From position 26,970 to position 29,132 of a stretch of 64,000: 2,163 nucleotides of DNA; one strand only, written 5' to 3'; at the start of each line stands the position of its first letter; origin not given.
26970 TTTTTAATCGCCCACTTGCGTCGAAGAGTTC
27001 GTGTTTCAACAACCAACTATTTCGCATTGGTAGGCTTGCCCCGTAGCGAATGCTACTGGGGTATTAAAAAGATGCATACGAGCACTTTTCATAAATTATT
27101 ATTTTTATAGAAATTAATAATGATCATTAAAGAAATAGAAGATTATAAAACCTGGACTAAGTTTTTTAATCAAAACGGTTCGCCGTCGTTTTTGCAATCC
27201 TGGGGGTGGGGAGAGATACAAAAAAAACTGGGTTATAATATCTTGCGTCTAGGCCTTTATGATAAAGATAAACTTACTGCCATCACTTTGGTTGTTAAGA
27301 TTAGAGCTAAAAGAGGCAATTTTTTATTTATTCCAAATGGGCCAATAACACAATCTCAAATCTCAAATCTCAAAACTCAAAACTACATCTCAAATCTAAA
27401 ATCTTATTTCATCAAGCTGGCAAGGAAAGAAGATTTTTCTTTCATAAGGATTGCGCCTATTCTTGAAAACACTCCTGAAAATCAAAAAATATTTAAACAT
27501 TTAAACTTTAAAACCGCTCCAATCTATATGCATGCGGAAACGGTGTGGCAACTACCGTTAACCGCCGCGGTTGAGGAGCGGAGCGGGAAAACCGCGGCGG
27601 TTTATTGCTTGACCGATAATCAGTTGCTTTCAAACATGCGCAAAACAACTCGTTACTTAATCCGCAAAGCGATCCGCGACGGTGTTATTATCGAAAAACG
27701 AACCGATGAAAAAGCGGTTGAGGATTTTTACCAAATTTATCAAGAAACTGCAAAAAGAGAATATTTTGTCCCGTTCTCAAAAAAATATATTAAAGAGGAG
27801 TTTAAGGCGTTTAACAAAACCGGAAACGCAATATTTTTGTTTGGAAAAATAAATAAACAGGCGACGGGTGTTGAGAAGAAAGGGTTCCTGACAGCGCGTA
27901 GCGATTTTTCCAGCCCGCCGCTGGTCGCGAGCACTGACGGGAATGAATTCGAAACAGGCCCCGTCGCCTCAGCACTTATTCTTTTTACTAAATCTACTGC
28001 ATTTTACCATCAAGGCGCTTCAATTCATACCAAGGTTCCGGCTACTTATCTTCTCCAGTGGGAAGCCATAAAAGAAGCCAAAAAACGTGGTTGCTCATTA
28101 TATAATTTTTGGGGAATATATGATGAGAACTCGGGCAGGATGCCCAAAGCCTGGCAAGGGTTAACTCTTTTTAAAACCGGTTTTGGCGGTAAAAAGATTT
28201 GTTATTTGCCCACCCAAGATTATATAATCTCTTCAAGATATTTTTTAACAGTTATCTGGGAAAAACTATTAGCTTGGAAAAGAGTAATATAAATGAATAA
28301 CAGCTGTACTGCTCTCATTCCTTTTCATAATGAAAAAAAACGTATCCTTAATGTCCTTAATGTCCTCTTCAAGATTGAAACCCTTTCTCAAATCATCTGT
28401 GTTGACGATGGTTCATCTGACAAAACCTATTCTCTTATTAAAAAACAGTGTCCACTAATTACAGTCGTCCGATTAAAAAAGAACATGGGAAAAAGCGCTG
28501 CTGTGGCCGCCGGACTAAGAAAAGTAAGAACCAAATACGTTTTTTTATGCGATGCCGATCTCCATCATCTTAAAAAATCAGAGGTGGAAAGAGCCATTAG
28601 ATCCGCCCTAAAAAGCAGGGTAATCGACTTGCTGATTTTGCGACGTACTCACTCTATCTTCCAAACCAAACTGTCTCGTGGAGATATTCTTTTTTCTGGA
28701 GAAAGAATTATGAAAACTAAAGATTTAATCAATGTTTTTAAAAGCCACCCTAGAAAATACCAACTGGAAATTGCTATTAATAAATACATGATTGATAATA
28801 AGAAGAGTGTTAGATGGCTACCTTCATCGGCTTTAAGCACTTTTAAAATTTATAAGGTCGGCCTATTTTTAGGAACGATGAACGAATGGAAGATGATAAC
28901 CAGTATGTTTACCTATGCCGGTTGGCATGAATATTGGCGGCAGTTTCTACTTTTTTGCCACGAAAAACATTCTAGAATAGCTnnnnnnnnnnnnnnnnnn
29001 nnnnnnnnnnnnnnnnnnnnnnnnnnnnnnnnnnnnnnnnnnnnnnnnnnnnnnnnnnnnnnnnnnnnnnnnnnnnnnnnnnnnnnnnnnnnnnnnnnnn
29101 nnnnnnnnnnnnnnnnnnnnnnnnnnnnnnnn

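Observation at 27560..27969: GC-rich palindromic segments sit in frame inside FemAB, resembling Rickettsia palindromic elements (RPEs)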

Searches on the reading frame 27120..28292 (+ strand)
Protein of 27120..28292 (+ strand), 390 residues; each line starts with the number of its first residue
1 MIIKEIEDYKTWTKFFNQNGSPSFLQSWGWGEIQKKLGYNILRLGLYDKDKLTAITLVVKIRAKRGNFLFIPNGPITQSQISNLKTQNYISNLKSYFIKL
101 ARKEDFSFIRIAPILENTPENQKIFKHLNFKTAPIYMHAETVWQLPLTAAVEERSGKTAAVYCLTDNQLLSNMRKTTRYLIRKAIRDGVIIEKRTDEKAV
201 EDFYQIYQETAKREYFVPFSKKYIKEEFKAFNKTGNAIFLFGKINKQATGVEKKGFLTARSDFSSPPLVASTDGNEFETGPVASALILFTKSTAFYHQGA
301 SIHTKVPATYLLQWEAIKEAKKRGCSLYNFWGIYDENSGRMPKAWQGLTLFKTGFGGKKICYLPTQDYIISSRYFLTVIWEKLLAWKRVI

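Call 7: search_protein_families(library=pfam, proteins=[window:27120-28289:+], max_evalue=0.01)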
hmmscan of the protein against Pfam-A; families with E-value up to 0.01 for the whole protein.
window:27120-28289:+ (390 aa): 3 families
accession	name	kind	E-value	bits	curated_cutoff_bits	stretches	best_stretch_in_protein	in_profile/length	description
PF02388.22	FemAB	-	8.8e-35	120.7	24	2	11-246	5-240/406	FemAB family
PF13480.13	Acetyltransf_6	-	4.2e-06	27.4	22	0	280-332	82-136/143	Acetyltransferase (GNAT) domain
PF00924.24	MS_channel_2nd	-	0.0052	17.3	20.2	0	57-85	39-67/68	Mechanosensitive ion channel, beta-domain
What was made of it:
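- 27120..28292 (+): Host gene: FemAB-family peptidyl/aminoacyl transferase, 390 aa, carrying both elements in frame. Pfam FemAB 8.8e-35, matched in two stretches (call 7).
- On FemAB family (host gene): Pfam 8.8e-35 (call 7).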

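Call 8: find_homologous_proteins(query=window:27120-28289:+)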
Query window:27120-28289:+ (390 aa): 3073 proteins with E <= 0.001 among 7056 candidates; the best 120 are listed.
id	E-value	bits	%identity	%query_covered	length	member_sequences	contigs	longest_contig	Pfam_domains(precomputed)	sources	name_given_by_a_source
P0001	4.6e-261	884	99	100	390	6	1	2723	PF13480.14,PF02388.23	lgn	-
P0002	2.4e-152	526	63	100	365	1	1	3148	PF13480.14,PF02388.23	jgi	-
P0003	3.9e-145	502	64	100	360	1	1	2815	PF13480.14,PF02388.23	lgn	-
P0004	4.3e-145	502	61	100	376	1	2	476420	PF13480.14,PF02388.23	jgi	jgi:lipid II:glycine glycyltransferase (peptidoglycan interpeptide bridge formation enzyme)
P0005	7.1e-145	501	60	100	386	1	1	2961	PF13480.14,PF02388.23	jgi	jgi:lipid II:glycine glycyltransferase (peptidoglycan interpeptide bridge formation enzyme)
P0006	8.2e-145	501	62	100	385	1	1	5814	PF13480.14,PF02388.23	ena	-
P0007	9.0e-144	498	62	99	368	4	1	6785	PF02388.23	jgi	jgi:lipid II:glycine glycyltransferase (peptidoglycan interpeptide bridge formation enzyme)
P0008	8.1e-143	494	59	94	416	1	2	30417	PF13480.14,PF02388.23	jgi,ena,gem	-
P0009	6.2e-142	491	60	100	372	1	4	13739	PF13480.14,PF02388.23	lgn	-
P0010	8.2e-142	491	60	100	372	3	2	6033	PF02388.23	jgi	jgi:lipid II:glycine glycyltransferase (peptidoglycan interpeptide bridge formation enzyme)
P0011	9.7e-142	491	61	100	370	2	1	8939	PF02388.23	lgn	-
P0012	2.0e-141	490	60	100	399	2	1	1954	PF13480.14,PF02388.23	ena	-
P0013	2.3e-141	490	59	100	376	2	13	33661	PF02388.23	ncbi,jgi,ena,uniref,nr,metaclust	ncbi:hypothetical protein A3A46_00040 [Candidatus Roizmanbacteria bacterium RIFCSPLOWO2_01_FULL_37_1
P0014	2.3e-141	490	59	100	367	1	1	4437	PF02388.23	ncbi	-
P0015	4.3e-141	489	59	100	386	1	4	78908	PF13480.14,PF02388.23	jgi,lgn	jgi:lipid II:glycine glycyltransferase (peptidoglycan interpeptide bridge formation enzyme)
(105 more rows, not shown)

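Call 18: find_related_loci(query=A1, collection=genome_contigs, flank=3000)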
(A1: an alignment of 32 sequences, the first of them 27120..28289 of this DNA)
Query A1 (390 aa) in genome_contigs; peptide patterns used: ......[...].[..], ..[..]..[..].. (x = any residue, [..] = any of these).
599 stretches matched a pattern (row limit reached: there are more); 580 encode a relative of the query (tblastn E <= 1e-3); the best 80 are kept; 80 distinct loci.
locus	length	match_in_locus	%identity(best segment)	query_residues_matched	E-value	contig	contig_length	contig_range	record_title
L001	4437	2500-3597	59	1-389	3e-154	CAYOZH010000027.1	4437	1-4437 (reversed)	MAG TPA_asm: uncultured Gammaproteobacteria bacterium isolate binchicken_co135_53 genome assembly, contig: NODE_18163_le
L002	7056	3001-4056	59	1-390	6e-150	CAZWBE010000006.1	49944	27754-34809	MAG TPA_asm: uncultured Gammaproteobacteria bacterium isolate binchicken_co40_4 genome assembly, contig: NODE_569_length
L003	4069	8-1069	59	10-388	1e-145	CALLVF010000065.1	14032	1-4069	MAG: uncultured Patescibacteria group bacterium isolate L1_Bin_METABAT__168_1 genome assembly, contig: c_000000449840, w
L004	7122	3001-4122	59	1-388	1e-143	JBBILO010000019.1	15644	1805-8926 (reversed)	MAG: Candidatus Roizmanbacteria bacterium isolate QNS170220_bin_210 NODE_594_length_15644_cov_6.79455, whole genome shot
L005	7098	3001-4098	58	1-390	2e-143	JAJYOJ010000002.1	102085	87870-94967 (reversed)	MAG: bacterium isolate DBS2-5.bin32 NODE_91_length_102085_cov_4.762589, whole genome shotgun sequence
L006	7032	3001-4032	59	1-390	6e-143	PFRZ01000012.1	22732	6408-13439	MAG: Candidatus Roizmanbacteria bacterium CG_4_9_14_0_2_um_filter_35_15 CG_4_9_14_0.2_um_filter_scaffold_767_c, whole ge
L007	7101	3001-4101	58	1-384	4e-142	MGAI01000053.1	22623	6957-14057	MAG: Candidatus Roizmanbacteria bacterium RIFCSPLOWO2_01_FULL_37_16 rifcsplowo2_01_scaffold_6898, whole genome shotgun s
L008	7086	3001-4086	57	2-390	5e-140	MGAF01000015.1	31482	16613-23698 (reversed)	MAG: Candidatus Roizmanbacteria bacterium RIFCSPLOWO2_01_FULL_35_13 rifcsplowo2_01_scaffold_1982, whole genome shotgun s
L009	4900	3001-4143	58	1-388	1e-140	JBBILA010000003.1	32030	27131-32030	MAG: Candidatus Microgenomates bacterium isolate SIS170217_bin_199 NODE_184_length_32030_cov_7.87384, whole genome shotg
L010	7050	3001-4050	56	3-390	5e-139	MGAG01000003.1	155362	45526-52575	MAG: Candidatus Roizmanbacteria bacterium RIFCSPLOWO2_01_FULL_37_12 rifcsplowo2_01_scaffold_1102, whole genome shotgun s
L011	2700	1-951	59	38-388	5e-139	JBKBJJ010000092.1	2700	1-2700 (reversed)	MAG: Microgenomates group bacterium isolate 21I_055.bin.7 NODE_92_length_2700_cov_3.653450, whole genome shotgun sequenc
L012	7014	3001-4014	54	1-388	5e-132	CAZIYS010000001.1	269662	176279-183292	MAG TPA_asm: uncultured Gammaproteobacteria bacterium isolate SRP302447_co1_778 genome assembly, contig: NODE_128_length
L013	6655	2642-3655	52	3-390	2e-130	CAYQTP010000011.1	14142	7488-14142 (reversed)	MAG TPA_asm: uncultured Gammaproteobacteria bacterium isolate SRP050083_co3_164 genome assembly, contig: NODE_3467_lengt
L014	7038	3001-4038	52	1-390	4e-129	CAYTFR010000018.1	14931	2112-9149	MAG TPA_asm: uncultured Gammaproteobacteria bacterium isolate binchicken_co275_500 genome assembly, contig: NODE_5694_le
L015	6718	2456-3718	49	1-390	2e-128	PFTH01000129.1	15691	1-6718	MAG: Candidatus Roizmanbacteria bacterium CG_4_9_14_0_8_um_filter_34_12 CG_4_9_14_0.8_um_filter_scaffold_1330_c, whole g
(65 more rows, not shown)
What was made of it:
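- On Rickettsia palindromic elements (RPE): The host is CPR: the best FemAB relatives are named Candidatus Roizmanbacteria or Microgenomates (calls 8, 18).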

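Call 51: predict_structure(alignment_id=A1)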
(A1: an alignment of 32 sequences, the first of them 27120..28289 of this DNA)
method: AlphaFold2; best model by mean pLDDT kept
length: 390 residues; sequences in the alignment: 32
mean_pLDDT: 86.1   pTM: 0.84
mean pLDDT of the five models: 86.1, 85.9, 85.7, 84.2, 82.9
residues with pLDDT >= 90: 233; 70-90: 110; 50-70: 22; < 50: 25
segments of 3 or more residues with pLDDT < 50: 254-277
pLDDT, mean of each block of 10 residues (from residue 1): 96 90 88 92 96 96 90 87 88 98 97 93 95 81 91 67 94 96 94 95 93 85 92 92 78 44 38 48 93 80 89 96 93 83 78 92 94 88 79
secondary structure, 60 per line:
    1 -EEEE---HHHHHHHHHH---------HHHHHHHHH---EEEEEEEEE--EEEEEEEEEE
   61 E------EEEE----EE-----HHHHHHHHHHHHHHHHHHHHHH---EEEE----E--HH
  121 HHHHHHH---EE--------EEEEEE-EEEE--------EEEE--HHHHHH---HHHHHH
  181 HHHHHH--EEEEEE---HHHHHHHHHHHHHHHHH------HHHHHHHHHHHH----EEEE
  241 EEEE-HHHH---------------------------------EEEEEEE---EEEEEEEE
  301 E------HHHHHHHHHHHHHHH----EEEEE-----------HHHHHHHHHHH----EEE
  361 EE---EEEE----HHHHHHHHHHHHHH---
elements in order: E2-5 H9-18 H28-36 E40-48 E51-61 E68-71 H83-104 E108-111 H119-127 E141-146 E148-151 E160-163 H166-171 H175-186 E189-194 H198-214 H221-232 E237-244 H246-249 E283-289 E293-301 H308-322 E327-331 H343-353 E358-362 E366-369 H374-387
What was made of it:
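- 27564..27608 (+): The 15 codons (aa 149-163, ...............) missing from insert-free FemAB homologues; predicted beta-hairpin. AF2 predicts strands 148-151 and 160-163 (call 51).
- The segment-2 peptide is predicted to be disordered (call 51). It is modelled without helices at pLDDT below 50 (call 51).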

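Call 61: search_solved_structures(query=window:27120-28289:+, show_alignments=1)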
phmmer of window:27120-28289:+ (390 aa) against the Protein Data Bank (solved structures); distinct sequences matched with E-value up to 0.001: 2.
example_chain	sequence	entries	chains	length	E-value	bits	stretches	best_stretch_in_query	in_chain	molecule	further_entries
6snr_A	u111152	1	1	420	7.8e-07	31.9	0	165-245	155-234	Lipid II:glycine glycyltransferase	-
9wqw_A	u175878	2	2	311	0.00064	22.3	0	166-209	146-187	aminoacyl-tRNA-dependent peptide synthase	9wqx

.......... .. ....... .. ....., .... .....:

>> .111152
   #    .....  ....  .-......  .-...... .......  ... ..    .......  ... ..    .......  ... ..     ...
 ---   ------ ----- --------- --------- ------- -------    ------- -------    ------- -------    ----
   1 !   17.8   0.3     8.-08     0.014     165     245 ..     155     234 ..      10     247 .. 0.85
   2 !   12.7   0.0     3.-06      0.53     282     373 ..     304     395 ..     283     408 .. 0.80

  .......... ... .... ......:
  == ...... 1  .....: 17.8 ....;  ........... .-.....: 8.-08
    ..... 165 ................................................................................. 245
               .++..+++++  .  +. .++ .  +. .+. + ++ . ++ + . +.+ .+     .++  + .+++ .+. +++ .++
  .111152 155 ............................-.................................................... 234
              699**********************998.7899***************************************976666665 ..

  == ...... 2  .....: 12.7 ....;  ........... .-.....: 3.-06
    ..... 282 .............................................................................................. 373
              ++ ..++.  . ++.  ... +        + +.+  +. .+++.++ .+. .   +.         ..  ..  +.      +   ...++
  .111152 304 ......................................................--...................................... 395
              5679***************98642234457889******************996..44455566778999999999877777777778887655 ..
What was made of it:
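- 27858..27956 (+): About 33 codons (aa 247-279, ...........NEFET) missing from insert-free homologues; disordered loop between strands 237-244 and 283-289. The exact limits depend on the alignment. This is the site where S. aureus FemX carries its helical arm (call 61).
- Site 2 coincides with the position of the roughly 70-aa arm of S. aureus FemX (6snr residues 235-303 have no counterpart in the query alignment; call 61).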

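Call 63: fold_search(model_id=the predicted structure, library=pdb)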
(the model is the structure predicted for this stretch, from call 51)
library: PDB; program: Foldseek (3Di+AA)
matches with E <= 10: 1146; with E <= 0.001: 185
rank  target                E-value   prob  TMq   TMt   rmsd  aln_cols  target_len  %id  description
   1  6snr                  2.0e-20  1.00  0.74  0.72   5.9       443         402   17  Crystal structure of FemX (released 2020-09-09)
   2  1xf8                  3.8e-19  1.00  0.66  0.75   5.3       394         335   16  Crystal Structure of Weissella viridescens FemX (Y254F) Mutant (released 2005-05-31)
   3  7z5y_A                6.0e-19  1.00  0.67  0.77   4.2       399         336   15  CRYSTAL STRUCTURE OF WEISSELLA VIRIDESCENS FEMXVV NON-RIBOSOMAL AMINO ACID TRANSFERASE IN COMPLEX WITH A PEPTIDYL-XNA  (released 2022-10-26)
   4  1xe4                  7.2e-19  1.00  0.67  0.77   4.5       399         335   16  Crystal Structure of Weissella viridescens FemX (K36M) Mutant (released 2005-05-31)
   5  1ne9                  9.6e-19  1.00  0.68  0.78   4.3       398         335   15  Crystal Structure of Weissella viridescens FemX at 1.7 Ang Resolution (released 2004-02-10)
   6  4ii9_A                1.9e-18  1.00  0.67  0.76   4.0       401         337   15  Crystal structure of Weissella viridescens FemXVv non-ribosomal amino acid transferase in complex with a peptidyl-RNA  (released 2013-07-03)
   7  7z6a_A                2.1e-18  1.00  0.67  0.78   3.8       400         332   15  CRYSTAL STRUCTURE OF WEISSELLA VIRIDESCENS FEMXVV NON-RIBOSOMAL AMINO ACID TRANSFERASE IN COMPLEX WITH A PEPTIDYL-XNA  (released 2022-10-26)
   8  1lrz                  4.8e-18  1.00  0.70  0.68   8.2       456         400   14  x-ray crystal structure of staphylococcus aureus femA (released 2002-09-04)
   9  9wqx                  1.3e-15  1.00  0.61  0.80   3.9       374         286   15  aminoacyl-tRNA-dependent peptide synthase, Sbb17, complexed with streptothrisamine (released 2026-04-01)
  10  9wqy                  2.8e-15  1.00  0.59  0.78   4.1       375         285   15  aminoacyl-tRNA-dependent peptide synthase, Sba18, complexed with streptothrisamine (released 2026-04-01)
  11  9wqw                  1.0e-14  1.00  0.60  0.78   3.9       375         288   15  aminoacyl-tRNA-dependent peptide synthase, Sbb17 (released 2026-04-01)
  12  4v35                  1.3e-10  1.00  0.48  0.57   8.3       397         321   12  The Structure of A-PGS from Pseudomonas aeruginosa (released 2015-08-19)
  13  4v34                  4.6e-10  1.00  0.48  0.56   7.6       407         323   10  The Structure of A-PGS from Pseudomonas aeruginosa (SeMet derivative) (released 2015-08-19)
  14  2wpw_B                1.1e-09  1.00  0.52  0.61   6.4       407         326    7  Tandem GNAT protein from the clavulanic acid biosynthesis pathway (without AcCoA) (released 2009-12-29)
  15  2hqy_A                3.2e-09  1.00  0.53  0.66   5.4       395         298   10  Crystal Structure of Conserved Protein of Unknown Function from Bacteroides thetaiotaomicron VPI-5482 (released 2006-09-19)
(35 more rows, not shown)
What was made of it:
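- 27120..28292 (+): AF2 model has pLDDT 86 and matches FemX/FemA (calls 51, 63).
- On Rickettsia palindromic elements (RPE): Calls 51 and 63 for the FemAB model.
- On FemAB family (host gene): Foldseek match to 6snr, 1ne9 and 1lrz with probability 1.00 and TM 0.67-0.78 (call 63).
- Segment 1 is predicted as a beta-hairpin and segment 2 as a low-confidence loop (calls 51, 63).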

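Call 79: find_encoding_contigs(protein=window:27120-28292:+, flank=2000, max_places=4)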
Protein window:27120-28292:+ (390 aa): 23 contigs read that carry it; 4 places shown.
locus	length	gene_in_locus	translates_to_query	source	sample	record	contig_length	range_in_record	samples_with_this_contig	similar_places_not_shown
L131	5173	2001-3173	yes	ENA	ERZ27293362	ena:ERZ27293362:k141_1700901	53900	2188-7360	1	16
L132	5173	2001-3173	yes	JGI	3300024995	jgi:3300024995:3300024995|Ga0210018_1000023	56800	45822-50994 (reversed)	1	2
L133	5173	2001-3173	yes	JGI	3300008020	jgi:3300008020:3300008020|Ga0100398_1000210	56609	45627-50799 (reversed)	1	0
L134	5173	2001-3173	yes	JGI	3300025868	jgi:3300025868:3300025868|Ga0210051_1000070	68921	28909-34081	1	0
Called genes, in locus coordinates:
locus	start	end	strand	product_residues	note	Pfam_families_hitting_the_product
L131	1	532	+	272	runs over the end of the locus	PF01841:Transglut_core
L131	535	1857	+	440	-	PF01041:DegT_DnrJ_EryC1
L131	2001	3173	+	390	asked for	PF02388:FemAB, PF13480:Acetyltransf_6 (faint), PF02388:FemAB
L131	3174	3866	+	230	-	PF00535:Glycos_transf_2, PF10111:Glyco_tranf_2_2 (weak)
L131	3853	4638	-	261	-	PF01061:ABC2_membrane (weak), PF12698:ABC2_membrane_3 (faint)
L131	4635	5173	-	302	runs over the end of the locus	PF02463:SMC_N (weak), PF00005:ABC_tran, PF13304:AAA_21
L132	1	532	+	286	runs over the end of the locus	PF01841:Transglut_core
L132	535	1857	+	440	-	PF01041:DegT_DnrJ_EryC1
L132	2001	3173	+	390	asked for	PF02388:FemAB, PF13480:Acetyltransf_6 (faint), PF02388:FemAB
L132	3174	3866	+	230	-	PF00535:Glycos_transf_2, PF10111:Glyco_tranf_2_2 (weak)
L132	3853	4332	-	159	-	-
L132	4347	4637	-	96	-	-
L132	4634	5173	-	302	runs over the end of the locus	PF02463:SMC_N (weak), PF00005:ABC_tran, PF13304:AAA_21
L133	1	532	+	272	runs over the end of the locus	PF01841:Transglut_core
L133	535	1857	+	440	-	PF01041:DegT_DnrJ_EryC1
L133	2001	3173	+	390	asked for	PF02388:FemAB, PF13480:Acetyltransf_6 (faint), PF02388:FemAB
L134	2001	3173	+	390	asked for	PF02388:FemAB, PF13480:Acetyltransf_6 (faint), PF02388:FemAB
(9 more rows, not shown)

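Call 80: find_encoding_contigs(protein=P0001, flank=2000, max_places=4)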
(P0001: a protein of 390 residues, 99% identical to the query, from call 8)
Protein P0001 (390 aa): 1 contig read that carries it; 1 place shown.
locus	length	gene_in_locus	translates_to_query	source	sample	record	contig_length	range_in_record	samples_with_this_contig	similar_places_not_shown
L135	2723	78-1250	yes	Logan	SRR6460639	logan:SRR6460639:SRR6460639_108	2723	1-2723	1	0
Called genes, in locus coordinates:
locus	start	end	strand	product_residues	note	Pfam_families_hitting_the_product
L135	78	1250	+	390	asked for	PF02388:FemAB, PF13480:Acetyltransf_6 (faint), PF02388:FemAB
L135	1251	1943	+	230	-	PF00535:Glycos_transf_2, PF10111:Glyco_tranf_2_2 (weak)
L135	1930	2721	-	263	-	?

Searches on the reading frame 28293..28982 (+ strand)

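Call 7: search_protein_families(library=pfam, proteins=[window:28293-28982:+], max_evalue=0.01)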
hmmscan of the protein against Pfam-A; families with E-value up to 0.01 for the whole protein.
window:28293-28982:+ (230 aa): 4 families
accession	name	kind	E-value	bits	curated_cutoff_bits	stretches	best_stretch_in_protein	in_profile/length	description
PF00535.33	Glycos_transf_2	-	4.5e-22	79.2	23.3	1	7-128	2-128/168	Glycosyl transferase family 2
PF10111.15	Glyco_tranf_2_2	-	2.3e-06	27.7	27.3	1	7-91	2-93/276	Glycosyltransferase like family 2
PF13704.12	Glyco_tranf_2_4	-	0.0012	19.7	27.5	1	13-89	2-81/98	Glycosyl transferase family 2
PF13641.12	Glyco_tranf_2_3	-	0.0018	18.8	27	1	5-89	3-96/230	Glycosyltransferase like family 2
